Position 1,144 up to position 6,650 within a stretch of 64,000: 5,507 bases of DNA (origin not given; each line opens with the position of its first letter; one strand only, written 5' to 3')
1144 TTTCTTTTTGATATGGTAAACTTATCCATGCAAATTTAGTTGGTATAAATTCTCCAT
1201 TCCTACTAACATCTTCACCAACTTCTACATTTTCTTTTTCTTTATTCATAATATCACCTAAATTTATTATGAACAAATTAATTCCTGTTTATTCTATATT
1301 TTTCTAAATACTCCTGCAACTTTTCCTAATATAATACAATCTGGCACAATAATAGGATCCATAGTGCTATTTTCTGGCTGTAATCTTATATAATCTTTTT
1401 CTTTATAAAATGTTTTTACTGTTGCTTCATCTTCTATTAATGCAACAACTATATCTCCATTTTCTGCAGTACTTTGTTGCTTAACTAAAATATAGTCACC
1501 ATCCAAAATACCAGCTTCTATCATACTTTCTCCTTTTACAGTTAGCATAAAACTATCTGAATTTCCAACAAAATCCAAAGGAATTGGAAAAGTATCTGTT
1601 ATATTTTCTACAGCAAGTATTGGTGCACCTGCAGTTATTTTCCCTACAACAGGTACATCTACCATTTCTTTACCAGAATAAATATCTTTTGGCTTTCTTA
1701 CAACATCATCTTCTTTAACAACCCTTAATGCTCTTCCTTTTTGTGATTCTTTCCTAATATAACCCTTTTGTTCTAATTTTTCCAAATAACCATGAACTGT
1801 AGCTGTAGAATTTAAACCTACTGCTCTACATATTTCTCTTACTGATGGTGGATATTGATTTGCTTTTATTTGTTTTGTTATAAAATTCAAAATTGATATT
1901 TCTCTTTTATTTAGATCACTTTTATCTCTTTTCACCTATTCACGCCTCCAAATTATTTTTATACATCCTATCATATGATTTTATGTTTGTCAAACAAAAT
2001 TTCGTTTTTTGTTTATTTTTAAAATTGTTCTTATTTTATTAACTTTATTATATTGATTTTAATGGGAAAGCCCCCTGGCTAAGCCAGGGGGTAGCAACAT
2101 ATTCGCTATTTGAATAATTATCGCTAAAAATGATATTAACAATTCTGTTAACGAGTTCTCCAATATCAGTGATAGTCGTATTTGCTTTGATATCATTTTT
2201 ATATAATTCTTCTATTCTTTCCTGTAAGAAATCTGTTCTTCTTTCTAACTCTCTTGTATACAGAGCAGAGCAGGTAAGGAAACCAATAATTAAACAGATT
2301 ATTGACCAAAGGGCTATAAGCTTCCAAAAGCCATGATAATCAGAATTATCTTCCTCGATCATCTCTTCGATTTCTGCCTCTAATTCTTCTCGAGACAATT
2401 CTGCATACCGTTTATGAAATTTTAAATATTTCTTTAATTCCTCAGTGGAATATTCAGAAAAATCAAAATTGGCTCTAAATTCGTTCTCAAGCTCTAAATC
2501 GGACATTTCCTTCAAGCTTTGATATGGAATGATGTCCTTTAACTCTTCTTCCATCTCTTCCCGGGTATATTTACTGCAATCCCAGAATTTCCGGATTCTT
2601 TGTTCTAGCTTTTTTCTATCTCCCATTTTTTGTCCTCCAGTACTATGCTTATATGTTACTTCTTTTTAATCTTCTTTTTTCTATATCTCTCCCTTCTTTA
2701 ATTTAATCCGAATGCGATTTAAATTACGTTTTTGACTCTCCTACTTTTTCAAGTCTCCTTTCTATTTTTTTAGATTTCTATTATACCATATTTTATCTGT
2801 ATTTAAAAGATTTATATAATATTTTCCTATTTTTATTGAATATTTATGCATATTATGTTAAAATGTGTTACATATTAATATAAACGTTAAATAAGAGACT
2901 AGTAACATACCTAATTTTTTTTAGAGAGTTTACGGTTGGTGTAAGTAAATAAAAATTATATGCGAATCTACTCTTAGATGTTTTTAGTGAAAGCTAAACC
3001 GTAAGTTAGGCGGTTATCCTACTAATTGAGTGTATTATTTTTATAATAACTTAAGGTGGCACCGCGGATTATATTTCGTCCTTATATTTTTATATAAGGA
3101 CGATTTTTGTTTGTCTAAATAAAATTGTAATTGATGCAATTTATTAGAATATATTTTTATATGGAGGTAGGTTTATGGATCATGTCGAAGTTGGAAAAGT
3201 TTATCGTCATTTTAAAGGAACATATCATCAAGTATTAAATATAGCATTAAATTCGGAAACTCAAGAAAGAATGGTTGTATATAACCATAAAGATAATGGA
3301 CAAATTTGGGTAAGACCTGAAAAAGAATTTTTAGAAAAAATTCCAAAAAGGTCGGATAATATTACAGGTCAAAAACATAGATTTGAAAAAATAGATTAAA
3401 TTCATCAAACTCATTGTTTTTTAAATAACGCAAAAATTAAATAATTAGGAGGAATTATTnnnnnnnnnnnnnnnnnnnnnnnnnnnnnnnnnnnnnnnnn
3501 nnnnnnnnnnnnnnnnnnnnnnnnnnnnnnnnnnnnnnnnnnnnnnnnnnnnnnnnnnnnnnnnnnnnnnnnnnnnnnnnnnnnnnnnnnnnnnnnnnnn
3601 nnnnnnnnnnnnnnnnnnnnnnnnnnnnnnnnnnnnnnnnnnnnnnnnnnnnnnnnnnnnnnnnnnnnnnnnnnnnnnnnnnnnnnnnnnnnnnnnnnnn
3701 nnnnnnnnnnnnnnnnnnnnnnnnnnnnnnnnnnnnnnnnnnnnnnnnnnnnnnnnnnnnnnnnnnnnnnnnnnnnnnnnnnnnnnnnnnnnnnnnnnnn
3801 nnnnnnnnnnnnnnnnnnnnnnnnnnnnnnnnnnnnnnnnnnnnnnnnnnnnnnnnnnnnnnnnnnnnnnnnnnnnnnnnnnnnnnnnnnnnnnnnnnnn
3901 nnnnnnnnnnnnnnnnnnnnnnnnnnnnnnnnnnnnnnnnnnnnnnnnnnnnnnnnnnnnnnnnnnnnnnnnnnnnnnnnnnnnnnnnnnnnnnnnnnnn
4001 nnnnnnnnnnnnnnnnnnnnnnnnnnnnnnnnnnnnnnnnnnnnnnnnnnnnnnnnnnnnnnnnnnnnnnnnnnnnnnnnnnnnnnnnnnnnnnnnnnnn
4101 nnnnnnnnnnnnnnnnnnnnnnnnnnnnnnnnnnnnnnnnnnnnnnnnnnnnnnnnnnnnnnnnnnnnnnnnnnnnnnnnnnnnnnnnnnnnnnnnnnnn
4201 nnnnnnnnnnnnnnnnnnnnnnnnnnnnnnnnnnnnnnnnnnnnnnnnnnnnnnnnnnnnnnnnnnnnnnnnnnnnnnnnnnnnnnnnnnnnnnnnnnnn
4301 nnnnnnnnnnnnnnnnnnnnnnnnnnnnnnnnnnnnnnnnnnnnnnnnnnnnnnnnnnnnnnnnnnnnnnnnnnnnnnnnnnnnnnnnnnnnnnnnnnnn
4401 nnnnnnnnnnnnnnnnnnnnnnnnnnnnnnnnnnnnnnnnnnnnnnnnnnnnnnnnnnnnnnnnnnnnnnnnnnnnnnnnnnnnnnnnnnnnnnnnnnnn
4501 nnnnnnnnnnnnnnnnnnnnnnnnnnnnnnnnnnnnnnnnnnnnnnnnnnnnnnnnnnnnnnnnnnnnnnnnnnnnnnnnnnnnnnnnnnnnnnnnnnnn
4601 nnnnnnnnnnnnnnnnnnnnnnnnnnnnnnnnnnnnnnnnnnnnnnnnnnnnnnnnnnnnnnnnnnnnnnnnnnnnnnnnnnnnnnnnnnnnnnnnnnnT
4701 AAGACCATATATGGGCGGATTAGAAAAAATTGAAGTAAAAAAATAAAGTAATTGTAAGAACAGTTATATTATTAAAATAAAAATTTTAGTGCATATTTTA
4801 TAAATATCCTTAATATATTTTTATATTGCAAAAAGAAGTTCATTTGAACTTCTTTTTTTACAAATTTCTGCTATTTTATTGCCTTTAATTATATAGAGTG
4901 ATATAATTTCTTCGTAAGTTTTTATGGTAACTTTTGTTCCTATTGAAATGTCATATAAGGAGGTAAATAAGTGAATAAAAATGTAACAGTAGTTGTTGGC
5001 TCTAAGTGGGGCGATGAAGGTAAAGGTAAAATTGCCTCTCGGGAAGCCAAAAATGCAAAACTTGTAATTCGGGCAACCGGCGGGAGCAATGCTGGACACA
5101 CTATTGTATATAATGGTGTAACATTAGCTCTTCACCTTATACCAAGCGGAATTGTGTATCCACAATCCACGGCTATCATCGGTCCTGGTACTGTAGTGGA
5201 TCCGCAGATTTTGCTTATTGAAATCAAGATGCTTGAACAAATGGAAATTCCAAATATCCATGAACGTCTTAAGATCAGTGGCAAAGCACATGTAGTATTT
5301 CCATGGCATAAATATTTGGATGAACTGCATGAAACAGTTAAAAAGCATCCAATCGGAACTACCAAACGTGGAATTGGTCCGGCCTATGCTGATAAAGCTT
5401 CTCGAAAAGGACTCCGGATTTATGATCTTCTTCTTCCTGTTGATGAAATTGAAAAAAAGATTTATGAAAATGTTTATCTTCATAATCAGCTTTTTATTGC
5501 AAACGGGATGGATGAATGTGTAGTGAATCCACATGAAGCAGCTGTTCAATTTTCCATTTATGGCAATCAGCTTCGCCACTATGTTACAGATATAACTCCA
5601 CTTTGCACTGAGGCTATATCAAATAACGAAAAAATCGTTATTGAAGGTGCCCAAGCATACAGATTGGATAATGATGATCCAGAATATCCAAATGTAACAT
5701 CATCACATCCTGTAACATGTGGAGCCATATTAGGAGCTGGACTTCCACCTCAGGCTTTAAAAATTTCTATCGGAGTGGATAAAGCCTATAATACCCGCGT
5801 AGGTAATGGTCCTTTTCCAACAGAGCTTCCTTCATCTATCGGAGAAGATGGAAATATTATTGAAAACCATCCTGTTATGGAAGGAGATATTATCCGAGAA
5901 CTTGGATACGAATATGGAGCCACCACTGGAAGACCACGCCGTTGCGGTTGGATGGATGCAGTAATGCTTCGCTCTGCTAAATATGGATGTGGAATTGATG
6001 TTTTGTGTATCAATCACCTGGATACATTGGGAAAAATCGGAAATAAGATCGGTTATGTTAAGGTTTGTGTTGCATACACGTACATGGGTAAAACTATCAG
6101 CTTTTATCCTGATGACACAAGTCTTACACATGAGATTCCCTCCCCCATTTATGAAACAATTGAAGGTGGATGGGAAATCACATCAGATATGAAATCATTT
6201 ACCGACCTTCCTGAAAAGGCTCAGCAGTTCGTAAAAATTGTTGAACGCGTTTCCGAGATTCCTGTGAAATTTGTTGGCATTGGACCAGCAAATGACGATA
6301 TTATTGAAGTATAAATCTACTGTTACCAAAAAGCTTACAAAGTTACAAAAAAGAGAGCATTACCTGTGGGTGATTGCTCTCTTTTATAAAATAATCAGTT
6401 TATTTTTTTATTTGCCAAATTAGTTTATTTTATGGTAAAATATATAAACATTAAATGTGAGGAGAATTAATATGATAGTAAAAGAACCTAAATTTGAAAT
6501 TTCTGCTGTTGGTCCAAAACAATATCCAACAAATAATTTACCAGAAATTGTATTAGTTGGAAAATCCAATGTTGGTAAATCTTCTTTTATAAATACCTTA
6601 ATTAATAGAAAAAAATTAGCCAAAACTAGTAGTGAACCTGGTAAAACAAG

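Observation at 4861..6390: Foreign-composition, self-contained PurA-family (adenylosuccinate synthetase-like) cassette inserted between serS and engB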

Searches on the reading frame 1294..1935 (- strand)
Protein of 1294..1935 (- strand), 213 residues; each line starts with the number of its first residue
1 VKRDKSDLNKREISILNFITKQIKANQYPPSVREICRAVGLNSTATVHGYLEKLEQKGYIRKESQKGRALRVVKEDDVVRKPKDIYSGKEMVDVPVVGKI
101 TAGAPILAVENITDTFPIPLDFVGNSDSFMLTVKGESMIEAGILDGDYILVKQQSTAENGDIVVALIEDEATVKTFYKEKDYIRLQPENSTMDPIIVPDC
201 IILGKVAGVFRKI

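Call 27: search_protein_families(library=pfam, proteins=[window:1294-1935:-])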
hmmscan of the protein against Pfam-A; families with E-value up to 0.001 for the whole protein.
window:1294-1935:- (213 aa): 6 families
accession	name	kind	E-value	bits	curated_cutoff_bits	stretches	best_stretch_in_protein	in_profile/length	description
PF00717.28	Peptidase_S24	-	2.5e-36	124.3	23.3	1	95-206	1-115/116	Peptidase S24-like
PF01726.22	LexA_DNA_bind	-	4.1e-20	71.8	23.7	1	6-69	2-65/65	LexA DNA binding domain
PF12802.13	MarR_2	-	9.4e-06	26.1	27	1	7-65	2-55/61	MarR family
PF13463.12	HTH_27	-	2.3e-05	25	22.2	1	8-69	1-59/68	Winged helix DNA-binding domain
PF13412.12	HTH_24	-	0.00011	22.1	21.9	1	9-61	2-48/48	Winged helix-turn-helix DNA-binding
PF09339.16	HTH_IclR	-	0.00021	21.4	22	1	30-63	19-51/52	IclR helix-turn-helix domain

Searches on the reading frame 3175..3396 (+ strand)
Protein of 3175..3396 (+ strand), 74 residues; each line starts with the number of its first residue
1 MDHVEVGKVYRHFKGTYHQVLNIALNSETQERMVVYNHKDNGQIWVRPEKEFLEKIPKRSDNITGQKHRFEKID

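Call 4: search_protein_families(library=pfam, proteins=[window:3175-3396:+])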
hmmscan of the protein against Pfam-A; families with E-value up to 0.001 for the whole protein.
window:3175-3396:+ (74 aa): 1 family
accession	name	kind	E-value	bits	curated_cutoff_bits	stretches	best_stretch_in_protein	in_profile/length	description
PF07866.17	DUF1653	-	5.1e-18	65.6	23.5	1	9-72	2-62/62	Protein of unknown function (DUF1653)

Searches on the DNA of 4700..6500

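Call 80: search_rna_families(source=window, start=4700, end=6500, threshold=evalue, max_evalue=1)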
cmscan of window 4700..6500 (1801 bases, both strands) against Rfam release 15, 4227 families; matches with E-value up to 1: 2.
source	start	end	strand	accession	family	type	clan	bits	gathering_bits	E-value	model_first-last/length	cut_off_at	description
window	6337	6397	+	RF00249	mir-46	Gene; miRNA;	-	24.9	44.7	0.038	1-85/85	no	mir-46/mir-47/mir-281 microRNA precursor family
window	6338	6397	-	RF00249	mir-46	Gene; miRNA;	-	24.8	44.7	0.038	1-85/85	no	mir-46/mir-47/mir-281 microRNA precursor family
